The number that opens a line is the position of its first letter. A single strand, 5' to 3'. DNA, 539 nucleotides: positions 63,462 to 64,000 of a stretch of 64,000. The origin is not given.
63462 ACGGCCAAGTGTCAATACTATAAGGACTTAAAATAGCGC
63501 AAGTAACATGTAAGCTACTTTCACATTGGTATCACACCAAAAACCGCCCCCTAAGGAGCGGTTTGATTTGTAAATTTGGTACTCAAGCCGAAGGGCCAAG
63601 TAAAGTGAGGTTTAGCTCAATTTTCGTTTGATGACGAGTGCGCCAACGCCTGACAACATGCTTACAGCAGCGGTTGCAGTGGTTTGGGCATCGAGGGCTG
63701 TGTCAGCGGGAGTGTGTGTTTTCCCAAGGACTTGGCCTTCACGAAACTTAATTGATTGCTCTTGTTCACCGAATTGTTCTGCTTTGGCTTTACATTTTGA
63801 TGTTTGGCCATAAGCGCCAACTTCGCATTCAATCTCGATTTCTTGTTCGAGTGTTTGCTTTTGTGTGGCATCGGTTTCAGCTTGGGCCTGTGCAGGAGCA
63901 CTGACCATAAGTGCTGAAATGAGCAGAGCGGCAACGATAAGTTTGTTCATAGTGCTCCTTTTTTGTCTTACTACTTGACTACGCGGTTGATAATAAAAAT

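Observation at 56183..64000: Island of monocistronic secreted and membrane-protein genes with a shared promoter-proximal motif and a family of near-identical bidirectional terminators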

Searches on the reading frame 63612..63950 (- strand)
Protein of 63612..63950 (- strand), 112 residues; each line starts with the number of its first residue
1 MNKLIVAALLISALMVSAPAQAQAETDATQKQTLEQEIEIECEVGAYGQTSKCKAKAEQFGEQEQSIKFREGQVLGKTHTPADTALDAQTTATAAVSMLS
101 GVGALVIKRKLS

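Call 16: search_protein_families(library=pfam, max_evalue=0.01, proteins=[window:63612-63950:-])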
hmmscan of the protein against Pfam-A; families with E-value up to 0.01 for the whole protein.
window:63612-63950:- (112 aa): 0 families

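Call 22: list_cluster_members(proteins=[window:63612-63950:-, window:62963-63235:-, window:61017-62870:-, window:60453-60725:-, window:59818-60162:-, window:58688-59308:-, window:56673-57842:-, window:56214-56429:-, window:55439-56182:-, window:50927-54283:-])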
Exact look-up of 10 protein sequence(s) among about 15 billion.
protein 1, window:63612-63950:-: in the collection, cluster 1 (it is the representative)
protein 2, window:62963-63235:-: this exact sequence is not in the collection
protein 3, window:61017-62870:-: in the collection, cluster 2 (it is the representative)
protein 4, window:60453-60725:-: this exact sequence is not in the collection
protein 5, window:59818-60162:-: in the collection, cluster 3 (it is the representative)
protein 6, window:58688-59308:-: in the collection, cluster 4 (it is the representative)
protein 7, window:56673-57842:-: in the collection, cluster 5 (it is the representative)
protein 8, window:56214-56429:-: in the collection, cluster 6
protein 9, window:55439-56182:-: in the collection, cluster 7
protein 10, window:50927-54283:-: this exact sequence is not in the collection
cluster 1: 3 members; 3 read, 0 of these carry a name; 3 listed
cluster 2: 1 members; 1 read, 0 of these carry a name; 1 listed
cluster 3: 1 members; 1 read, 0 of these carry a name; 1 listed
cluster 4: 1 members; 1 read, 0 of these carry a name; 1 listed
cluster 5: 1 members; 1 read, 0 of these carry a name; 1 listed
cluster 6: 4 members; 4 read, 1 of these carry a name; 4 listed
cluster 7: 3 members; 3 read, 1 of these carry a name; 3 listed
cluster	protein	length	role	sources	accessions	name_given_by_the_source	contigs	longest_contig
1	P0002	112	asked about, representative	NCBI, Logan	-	-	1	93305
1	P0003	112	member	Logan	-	-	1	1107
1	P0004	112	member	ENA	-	-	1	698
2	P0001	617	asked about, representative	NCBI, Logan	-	-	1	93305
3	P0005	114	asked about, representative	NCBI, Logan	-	-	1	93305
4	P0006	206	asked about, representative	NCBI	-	-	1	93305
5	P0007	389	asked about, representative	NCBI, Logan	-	-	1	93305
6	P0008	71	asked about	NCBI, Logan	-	-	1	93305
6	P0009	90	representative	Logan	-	-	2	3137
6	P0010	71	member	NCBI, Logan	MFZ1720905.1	MAG: hypothetical protein WAU07_00175 [Microgenomates group bacterium]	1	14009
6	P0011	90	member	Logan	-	-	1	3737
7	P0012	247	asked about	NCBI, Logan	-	-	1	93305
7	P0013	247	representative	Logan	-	-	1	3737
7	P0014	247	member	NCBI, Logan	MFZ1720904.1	MAG: glycosyltransferase family 2 protein [Microgenomates group bacterium]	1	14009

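Call 23: find_encoding_contigs(protein=P0014, flank=10000, max_places=10)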
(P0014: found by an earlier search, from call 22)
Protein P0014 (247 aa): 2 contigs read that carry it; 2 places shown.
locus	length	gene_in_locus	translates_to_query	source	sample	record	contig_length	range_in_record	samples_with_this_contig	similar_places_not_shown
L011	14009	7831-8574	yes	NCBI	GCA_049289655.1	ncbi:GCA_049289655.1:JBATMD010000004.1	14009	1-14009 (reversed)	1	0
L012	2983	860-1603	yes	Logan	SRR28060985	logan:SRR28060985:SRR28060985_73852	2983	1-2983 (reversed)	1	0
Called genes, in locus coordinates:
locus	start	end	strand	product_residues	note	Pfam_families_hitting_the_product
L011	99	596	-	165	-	-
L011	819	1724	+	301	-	-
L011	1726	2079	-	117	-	-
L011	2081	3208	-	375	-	PF13401:AAA_22 (faint), PF13173:AAA_14, PF13635:DUF4143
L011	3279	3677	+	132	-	-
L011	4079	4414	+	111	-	-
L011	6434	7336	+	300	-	-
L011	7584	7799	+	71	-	-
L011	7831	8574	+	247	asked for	PF13641:Glyco_tranf_2_3, PF00535:Glycos_transf_2, PF10111:Glyco_tranf_2_2 (weak)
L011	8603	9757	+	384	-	-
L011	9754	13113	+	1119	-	-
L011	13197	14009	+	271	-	PF00932:LTD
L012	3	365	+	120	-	?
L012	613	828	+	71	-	-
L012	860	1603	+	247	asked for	PF13641:Glyco_tranf_2_3, PF00535:Glycos_transf_2, PF10111:Glyco_tranf_2_2 (weak)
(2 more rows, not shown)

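Call 50: find_encoding_contigs(protein=window:63612-63950:-, flank=10000, max_places=10)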
Protein window:63612-63950:- (112 aa): 1 contig read that carries it; 1 place shown.
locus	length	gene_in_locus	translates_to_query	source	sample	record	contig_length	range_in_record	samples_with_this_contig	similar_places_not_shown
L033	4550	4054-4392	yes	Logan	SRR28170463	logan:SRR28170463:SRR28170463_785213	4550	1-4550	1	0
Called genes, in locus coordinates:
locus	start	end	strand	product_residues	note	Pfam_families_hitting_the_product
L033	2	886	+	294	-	?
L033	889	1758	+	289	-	PF18075:FtsX_ECD, PF02687:FtsX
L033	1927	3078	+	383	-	PF01551:Peptidase_M23 (faint)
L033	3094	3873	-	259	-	PF06966:DUF1295, PF02544:Steroid_dh (weak), PF04140:ICMT (weak), PF04191:PEMT (weak)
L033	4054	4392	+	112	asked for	-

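Call 51: find_encoding_contigs(protein=P0003, flank=10000, max_places=10)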
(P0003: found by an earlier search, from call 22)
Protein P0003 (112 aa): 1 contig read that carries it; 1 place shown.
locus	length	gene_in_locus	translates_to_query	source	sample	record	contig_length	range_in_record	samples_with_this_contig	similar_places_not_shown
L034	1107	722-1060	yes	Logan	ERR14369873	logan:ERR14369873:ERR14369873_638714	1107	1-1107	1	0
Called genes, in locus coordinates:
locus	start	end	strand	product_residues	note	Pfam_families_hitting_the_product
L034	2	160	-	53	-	?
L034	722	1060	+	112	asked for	-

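Call 88: predict_structure(alignment_id=A6)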
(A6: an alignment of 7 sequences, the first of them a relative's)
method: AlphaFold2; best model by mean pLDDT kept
length: 389 residues; sequences in the alignment: 7
mean_pLDDT: 59.1   pTM: 0.57
mean pLDDT of the five models: 59.1, 58.4, 58.1, 56.6, 53.7
residues with pLDDT >= 90: 32; 70-90: 149; 50-70: 43; < 50: 165
segments of 3 or more residues with pLDDT < 50: 1-3, 32-172, 241-245, 247-252, 345-353
pLDDT, mean of each block of 10 residues (from residue 1): 60 84 68 41 34 34 29 26 25 24 24 23 25 33 34 23 24 70 90 86 85 81 83 78 44 72 85 79 79 86 75 76 91 77 50 54 88 90 76
secondary structure, 60 per line:
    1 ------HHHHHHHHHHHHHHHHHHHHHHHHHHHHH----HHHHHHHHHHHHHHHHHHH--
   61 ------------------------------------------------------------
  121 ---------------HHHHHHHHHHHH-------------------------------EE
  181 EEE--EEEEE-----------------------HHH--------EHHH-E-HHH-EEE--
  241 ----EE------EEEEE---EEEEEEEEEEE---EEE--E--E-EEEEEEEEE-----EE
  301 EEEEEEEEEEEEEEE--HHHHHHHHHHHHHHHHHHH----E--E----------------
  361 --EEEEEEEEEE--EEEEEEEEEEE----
elements in order: H7-35 H40-58 H136-147 E179-183 E186-190 E236-238 E253-257 E261-271 E275-277 E285-293 E299-315 H318-336 E363-372 E375-385

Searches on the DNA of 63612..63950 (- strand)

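Call 108: search_rna_families(sources=[L011, L024, L026, L032, L033], threshold=gathering)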
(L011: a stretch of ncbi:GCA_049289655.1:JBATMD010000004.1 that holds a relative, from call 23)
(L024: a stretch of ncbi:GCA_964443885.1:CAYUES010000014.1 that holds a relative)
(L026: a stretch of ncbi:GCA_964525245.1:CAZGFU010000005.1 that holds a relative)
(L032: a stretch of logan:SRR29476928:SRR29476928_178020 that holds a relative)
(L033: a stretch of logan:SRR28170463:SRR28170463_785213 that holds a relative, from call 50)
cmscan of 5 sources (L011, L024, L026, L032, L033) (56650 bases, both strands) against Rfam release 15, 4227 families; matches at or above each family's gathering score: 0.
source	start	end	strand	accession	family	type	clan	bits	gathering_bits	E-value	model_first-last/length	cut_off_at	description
